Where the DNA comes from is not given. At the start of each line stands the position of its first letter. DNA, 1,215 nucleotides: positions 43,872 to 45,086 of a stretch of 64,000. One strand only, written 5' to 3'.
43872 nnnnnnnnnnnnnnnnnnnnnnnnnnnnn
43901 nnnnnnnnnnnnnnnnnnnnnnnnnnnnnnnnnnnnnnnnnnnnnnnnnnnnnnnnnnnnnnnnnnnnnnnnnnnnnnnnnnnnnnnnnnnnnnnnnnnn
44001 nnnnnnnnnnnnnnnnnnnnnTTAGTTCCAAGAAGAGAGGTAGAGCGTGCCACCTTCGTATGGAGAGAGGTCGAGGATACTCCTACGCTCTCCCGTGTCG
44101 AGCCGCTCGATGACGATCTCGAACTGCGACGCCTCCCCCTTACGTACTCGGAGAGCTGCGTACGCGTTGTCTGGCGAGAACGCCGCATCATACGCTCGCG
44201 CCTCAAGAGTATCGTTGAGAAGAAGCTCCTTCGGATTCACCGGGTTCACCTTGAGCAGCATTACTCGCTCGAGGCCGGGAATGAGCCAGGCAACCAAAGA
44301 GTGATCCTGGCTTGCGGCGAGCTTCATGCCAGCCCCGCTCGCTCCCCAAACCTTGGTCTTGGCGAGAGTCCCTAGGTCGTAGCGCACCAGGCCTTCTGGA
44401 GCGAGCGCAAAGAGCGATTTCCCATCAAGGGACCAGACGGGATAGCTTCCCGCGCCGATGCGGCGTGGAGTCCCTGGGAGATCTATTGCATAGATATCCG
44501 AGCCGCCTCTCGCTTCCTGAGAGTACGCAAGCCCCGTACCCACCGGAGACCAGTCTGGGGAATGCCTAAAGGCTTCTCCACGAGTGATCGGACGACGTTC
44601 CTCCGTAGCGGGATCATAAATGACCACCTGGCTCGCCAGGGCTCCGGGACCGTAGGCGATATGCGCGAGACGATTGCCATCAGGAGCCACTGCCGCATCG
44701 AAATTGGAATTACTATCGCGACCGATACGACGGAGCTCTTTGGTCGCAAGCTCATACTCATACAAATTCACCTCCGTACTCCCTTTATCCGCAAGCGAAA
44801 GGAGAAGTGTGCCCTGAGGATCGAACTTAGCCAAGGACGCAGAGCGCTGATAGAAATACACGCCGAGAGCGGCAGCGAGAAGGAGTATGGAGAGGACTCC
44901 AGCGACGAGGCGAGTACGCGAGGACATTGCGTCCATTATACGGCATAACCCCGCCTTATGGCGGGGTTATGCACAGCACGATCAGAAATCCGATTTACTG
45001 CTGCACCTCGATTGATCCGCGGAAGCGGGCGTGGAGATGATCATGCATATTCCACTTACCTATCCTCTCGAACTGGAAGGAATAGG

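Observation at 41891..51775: Shared novel C-terminal ~60-aa Cys-containing domain ending C-[RQ]-V-[SN]-P-x-F-E-E-[IR] in three secreted proteins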

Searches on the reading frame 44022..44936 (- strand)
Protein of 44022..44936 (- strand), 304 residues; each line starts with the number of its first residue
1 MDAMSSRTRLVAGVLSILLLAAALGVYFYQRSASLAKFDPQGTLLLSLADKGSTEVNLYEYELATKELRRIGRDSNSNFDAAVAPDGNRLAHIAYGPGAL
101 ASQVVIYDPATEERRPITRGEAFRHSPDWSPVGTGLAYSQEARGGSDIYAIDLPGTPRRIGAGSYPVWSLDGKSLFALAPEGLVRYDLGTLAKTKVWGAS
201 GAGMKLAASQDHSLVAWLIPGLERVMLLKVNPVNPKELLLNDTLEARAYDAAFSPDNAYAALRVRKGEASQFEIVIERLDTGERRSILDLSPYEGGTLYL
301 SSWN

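Call 11: search_protein_families(library=ncbifam, proteins=[window:44022-44936:-], max_evalue=0.1)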
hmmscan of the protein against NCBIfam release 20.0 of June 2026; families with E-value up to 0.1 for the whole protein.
window:44022-44936:- (304 aa): 4 families
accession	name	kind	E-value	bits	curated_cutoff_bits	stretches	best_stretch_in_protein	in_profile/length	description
TIGR02800.1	propeller_TolB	equivalog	5.7e-14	51.9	343.15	2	82-175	197-293/418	Tol-Pal system beta propeller repeat protein TolB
NF002183.0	PRK01029.1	equivalog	2.5e-07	30.1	405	1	37-168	287-422/429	Tol-Pal system protein TolB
NF033523.0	lasso_peptidase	equivalog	0.015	14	400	0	110-156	76-122/638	Atxe2 family lasso peptide isopeptidase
NF053518.1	DipepPtdsDpp5Prph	equivalog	0.039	12.5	900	0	53-153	224-329/655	dipeptidyl-peptidase Dpp5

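Call 16: search_protein_families(library=pfam, proteins=[window:44022-44936:-], max_evalue=0.01)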
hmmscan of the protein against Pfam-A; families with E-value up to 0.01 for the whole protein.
window:44022-44936:- (304 aa): 2 families
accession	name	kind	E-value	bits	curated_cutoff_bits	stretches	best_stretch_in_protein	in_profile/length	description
PF07676.18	PD40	-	1.4e-05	25.4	20.9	0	114-149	1-37/38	WD40-like Beta Propeller Repeat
PF00930.27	DPPIV_N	-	2.9e-05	23.4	22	0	102-152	23-69/354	Dipeptidyl peptidase IV (DPP IV) N-terminal region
